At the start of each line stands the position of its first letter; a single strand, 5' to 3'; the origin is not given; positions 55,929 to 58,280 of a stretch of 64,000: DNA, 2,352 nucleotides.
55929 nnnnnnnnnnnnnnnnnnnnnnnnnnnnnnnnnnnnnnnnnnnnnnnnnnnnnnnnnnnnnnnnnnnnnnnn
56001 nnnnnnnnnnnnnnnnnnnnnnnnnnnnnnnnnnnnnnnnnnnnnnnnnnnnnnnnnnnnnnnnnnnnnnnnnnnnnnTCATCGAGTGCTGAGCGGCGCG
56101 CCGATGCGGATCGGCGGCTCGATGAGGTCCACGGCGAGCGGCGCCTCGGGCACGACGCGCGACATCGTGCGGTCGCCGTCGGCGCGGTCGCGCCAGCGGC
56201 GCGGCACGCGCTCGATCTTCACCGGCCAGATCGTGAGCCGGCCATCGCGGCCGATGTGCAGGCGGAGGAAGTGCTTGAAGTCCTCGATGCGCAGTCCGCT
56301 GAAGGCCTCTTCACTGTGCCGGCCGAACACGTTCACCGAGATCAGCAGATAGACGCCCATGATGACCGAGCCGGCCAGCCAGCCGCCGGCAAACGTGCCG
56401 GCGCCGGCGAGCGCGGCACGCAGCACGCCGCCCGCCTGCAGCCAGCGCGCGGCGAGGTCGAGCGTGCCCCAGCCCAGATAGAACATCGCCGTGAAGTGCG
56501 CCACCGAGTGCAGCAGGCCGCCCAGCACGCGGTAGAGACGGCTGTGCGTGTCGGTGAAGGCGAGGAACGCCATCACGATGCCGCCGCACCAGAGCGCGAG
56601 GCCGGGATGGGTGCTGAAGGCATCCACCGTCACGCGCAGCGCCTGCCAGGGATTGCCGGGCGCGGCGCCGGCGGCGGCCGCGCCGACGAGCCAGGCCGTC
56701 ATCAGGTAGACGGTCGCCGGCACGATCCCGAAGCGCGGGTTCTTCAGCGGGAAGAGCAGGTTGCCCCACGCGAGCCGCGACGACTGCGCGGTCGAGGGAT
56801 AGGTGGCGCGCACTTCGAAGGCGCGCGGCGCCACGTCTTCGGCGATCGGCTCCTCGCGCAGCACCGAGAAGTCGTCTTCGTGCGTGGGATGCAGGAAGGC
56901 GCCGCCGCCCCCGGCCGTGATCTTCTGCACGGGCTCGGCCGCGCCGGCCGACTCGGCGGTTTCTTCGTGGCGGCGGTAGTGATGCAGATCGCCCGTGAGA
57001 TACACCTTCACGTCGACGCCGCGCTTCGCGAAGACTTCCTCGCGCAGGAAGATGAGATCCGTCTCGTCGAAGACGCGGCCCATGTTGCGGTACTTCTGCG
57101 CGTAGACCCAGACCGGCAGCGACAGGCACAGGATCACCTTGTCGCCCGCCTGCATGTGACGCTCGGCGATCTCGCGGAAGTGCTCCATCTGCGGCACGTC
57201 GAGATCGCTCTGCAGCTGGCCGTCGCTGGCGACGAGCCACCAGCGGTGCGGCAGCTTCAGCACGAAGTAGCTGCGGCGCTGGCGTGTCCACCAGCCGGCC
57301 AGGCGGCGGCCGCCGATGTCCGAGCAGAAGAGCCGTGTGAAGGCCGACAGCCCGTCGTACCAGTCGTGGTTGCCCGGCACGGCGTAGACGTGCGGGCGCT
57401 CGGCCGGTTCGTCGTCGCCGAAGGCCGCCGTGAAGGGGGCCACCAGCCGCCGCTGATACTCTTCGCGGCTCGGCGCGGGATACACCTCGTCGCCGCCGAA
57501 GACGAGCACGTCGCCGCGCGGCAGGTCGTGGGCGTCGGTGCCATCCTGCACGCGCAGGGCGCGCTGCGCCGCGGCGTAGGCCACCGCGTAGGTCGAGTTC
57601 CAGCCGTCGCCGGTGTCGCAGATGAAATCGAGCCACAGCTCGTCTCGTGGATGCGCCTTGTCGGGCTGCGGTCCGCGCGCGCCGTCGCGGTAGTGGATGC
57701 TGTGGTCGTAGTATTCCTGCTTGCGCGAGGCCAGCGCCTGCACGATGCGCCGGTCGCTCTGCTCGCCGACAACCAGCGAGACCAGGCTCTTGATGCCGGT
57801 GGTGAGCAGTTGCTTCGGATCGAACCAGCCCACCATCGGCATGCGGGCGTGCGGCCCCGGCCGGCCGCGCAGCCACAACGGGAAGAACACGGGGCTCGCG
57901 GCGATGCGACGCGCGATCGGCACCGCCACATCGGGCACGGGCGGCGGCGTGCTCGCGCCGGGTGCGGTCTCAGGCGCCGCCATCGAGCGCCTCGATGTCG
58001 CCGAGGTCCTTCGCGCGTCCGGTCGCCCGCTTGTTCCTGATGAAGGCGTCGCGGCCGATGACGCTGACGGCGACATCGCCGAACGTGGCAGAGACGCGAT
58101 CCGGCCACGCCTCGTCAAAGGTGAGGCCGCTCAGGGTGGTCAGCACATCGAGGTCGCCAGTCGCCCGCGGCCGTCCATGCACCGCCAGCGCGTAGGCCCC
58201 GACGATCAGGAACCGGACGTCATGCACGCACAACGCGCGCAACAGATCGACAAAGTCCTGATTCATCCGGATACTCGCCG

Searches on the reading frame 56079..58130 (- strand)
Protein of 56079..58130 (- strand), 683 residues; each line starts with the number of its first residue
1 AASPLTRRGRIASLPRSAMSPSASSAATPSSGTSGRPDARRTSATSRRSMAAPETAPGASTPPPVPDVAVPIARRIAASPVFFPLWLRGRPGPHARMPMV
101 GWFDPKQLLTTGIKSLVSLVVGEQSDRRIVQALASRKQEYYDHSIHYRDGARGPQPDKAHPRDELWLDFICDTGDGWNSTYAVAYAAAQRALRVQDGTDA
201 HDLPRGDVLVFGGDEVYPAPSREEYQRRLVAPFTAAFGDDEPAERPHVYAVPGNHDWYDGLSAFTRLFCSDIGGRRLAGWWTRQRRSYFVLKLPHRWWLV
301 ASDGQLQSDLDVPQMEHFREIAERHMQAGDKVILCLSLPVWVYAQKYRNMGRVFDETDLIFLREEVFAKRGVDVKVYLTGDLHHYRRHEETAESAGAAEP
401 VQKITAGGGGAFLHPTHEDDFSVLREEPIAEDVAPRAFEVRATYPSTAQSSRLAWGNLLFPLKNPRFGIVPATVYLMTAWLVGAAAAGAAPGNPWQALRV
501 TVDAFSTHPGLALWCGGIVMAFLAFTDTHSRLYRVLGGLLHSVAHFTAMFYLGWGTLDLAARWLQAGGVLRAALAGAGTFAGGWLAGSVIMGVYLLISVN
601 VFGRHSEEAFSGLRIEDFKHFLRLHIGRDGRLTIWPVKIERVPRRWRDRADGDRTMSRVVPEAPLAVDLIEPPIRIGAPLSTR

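Call 26: search_protein_families(library=pfam, proteins=[window:56079-58130:-], max_evalue=0.0001)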
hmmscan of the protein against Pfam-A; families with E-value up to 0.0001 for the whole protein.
window:56079-58130:- (683 aa): 1 family
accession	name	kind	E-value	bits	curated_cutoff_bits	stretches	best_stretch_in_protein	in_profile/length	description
PF00149.33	Metallophos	-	1.6e-05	25.9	21.5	1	202-385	27-191/191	Calcineurin-like phosphoesterase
